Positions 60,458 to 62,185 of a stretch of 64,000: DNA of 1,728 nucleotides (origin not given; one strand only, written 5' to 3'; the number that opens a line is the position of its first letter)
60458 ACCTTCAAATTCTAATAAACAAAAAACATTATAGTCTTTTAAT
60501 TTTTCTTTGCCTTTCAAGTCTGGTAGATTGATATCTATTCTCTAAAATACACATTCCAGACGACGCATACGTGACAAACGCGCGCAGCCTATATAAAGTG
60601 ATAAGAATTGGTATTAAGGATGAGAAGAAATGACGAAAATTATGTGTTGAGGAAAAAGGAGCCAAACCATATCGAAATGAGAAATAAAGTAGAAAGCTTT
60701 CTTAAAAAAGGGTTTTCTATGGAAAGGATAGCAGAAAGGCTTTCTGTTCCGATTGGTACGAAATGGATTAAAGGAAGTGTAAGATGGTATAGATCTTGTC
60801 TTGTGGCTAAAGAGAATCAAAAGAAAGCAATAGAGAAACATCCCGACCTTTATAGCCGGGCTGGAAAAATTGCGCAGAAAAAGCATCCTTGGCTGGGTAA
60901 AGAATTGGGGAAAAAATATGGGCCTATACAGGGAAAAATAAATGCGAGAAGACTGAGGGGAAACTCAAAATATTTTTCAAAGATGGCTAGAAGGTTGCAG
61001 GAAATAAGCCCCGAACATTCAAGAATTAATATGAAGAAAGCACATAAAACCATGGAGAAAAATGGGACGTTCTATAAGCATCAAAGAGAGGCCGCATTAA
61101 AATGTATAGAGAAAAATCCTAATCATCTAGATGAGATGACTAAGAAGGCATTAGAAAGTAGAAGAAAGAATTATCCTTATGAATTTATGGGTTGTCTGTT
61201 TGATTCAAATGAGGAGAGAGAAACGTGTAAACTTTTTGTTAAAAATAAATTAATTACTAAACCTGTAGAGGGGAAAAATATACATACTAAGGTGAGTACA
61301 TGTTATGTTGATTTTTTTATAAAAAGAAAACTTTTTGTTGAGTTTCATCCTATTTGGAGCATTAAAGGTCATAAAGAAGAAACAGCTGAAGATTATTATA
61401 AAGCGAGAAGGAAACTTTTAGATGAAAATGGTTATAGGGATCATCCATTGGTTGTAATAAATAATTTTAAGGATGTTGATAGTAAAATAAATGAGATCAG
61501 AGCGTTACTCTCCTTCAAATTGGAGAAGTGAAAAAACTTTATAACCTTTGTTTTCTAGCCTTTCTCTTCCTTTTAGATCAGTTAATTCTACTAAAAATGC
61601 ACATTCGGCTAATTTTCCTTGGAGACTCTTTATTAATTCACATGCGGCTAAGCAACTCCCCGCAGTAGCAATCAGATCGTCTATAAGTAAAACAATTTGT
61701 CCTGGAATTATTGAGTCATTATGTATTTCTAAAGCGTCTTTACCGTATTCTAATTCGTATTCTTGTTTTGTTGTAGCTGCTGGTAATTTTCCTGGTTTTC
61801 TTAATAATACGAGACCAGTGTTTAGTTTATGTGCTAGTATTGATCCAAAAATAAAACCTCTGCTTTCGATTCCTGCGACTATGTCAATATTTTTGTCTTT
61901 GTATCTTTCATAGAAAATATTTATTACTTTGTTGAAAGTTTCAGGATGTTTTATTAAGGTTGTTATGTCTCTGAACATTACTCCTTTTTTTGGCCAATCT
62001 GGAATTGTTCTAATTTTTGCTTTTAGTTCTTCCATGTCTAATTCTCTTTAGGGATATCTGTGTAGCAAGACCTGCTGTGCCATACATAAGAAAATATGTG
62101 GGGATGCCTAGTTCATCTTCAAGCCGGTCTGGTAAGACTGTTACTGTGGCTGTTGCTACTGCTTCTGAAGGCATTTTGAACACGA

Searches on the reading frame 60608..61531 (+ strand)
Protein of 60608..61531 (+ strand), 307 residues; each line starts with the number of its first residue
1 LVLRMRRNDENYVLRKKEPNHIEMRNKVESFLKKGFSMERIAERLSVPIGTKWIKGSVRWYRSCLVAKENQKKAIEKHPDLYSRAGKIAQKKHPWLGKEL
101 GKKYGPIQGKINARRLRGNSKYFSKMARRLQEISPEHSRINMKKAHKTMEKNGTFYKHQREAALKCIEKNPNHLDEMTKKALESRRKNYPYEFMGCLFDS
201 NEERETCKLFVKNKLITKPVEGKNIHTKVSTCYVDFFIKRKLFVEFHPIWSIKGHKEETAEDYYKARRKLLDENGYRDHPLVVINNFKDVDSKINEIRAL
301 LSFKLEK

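Call 60: search_protein_families(library=pfam, proteins=[window:60608-61531:+], max_evalue=0.01)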
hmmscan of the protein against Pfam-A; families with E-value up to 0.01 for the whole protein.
window:60608-61531:+ (307 aa): 0 families

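Call 65: search_protein_families(library=ncbifam, proteins=[window:60608-61531:+], max_evalue=0.01)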
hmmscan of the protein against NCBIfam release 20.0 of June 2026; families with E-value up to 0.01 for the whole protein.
window:60608-61531:+ (307 aa): 0 families

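Call 66: search_protein_families(library=phrogs, proteins=[window:60608-61531:+], max_evalue=0.01)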
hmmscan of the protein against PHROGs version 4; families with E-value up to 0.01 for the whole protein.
window:60608-61531:+ (307 aa): 0 families

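Call 97: find_homologous_proteins(query=window:60608-61531:+, max_evalue=0.00001)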
Query window:60608-61531:+ (307 aa): 121 proteins with E <= 0.00001 among 1037 candidates; the best 120 are listed.
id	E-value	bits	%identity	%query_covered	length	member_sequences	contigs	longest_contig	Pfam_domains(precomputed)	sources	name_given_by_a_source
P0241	3.8e-201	685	100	99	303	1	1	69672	-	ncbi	ncbi:MAG: hypothetical protein ABIB47_03290 [Candidatus Woesearchaeota archaeon]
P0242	5.8e-120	418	63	95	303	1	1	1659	-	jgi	-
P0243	2.6e-118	413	63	94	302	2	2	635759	-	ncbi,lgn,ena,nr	ncbi:MAG: hypothetical protein KAT77_03975 [Nanoarchaeota archaeon]|nr:hypothetical protein [Nanoarc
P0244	1.8e-116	407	62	94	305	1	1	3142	-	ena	-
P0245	1.1e-115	404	60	94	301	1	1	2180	-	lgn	-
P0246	1.7e-115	404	59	94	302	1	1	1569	-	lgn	-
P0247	1.2e-114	401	62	92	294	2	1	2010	-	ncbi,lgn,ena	-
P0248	4.4e-113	396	61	92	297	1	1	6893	-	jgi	-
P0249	6.6e-113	395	60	93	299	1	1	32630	-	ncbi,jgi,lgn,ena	-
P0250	8.9e-113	395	61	93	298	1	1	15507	-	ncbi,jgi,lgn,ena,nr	ncbi:MAG: hypothetical protein KKA64_02625 [Nanoarchaeota archaeon]|nr:hypothetical protein [Nanoarc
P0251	1.1e-112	394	59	95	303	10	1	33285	-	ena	-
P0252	1.2e-112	394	63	93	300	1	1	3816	-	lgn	-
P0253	2.5e-112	393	58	94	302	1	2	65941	-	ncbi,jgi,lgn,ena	-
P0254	2.8e-112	393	58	94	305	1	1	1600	-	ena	-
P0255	3.7e-112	393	60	91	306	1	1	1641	-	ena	-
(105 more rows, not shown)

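Call 98: find_encoding_contigs(protein=P0243, flank=4000, max_places=3)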
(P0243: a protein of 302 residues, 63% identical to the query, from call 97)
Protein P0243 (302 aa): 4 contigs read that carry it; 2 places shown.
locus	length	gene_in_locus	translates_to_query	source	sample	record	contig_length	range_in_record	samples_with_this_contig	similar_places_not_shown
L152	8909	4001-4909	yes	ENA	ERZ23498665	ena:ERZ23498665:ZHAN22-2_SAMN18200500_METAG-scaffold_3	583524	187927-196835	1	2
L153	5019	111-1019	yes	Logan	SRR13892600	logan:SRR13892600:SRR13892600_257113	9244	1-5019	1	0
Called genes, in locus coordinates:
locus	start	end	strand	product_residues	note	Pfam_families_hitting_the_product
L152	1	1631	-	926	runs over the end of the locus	PF01411:tRNA-synt_2c, PF07973:tRNA_SAD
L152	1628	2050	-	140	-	-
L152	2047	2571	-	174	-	PF01909:NTP_transf_2, PF18765:Polbeta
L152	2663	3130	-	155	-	PF04073:tRNA_edit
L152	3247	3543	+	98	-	-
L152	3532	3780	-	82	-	-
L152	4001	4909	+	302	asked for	-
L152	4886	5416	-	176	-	PF00156:Pribosyltran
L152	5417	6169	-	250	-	PF01048:PNP_UDP_1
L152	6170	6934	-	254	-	PF01048:PNP_UDP_1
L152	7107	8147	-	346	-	-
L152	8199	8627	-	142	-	-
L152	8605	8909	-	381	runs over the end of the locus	-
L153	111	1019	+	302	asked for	-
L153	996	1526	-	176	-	PF00156:Pribosyltran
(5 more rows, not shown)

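Call 99: find_encoding_contigs(protein=P0253, flank=4000, max_places=3)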
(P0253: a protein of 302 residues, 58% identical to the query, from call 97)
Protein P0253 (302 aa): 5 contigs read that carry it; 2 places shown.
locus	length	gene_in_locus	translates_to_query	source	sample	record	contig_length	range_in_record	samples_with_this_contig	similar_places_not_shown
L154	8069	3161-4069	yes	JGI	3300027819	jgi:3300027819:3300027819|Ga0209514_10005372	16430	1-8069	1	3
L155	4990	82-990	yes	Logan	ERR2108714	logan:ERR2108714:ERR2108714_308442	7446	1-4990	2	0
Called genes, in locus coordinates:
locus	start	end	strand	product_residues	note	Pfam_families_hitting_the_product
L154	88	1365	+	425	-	PF00009:GTP_EFTU, PF09173:eIF2_C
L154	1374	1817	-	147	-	-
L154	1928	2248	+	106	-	-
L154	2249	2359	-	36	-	-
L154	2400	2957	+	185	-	-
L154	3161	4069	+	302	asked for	-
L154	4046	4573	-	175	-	PF00156:Pribosyltran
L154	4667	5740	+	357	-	PF01008:IF-2B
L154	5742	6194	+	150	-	PF10604:Polyketide_cyc2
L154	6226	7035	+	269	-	PF01791:DeoC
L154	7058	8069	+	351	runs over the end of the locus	PF03372:Exo_endo_phos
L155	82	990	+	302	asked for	-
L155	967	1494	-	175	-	PF00156:Pribosyltran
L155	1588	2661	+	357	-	PF01008:IF-2B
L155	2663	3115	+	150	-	PF10604:Polyketide_cyc2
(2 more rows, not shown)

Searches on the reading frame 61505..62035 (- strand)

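Call 60: search_protein_families(library=pfam, proteins=[window:61505-62035:-], max_evalue=0.01)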
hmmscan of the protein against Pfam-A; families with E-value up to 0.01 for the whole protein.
window:61505-62035:- (176 aa): 1 family
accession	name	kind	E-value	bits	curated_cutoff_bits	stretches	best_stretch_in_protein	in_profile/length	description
PF00156.33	Pribosyltran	-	6e-19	68.4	26.3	1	26-169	4-142/158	Phosphoribosyl transferase domain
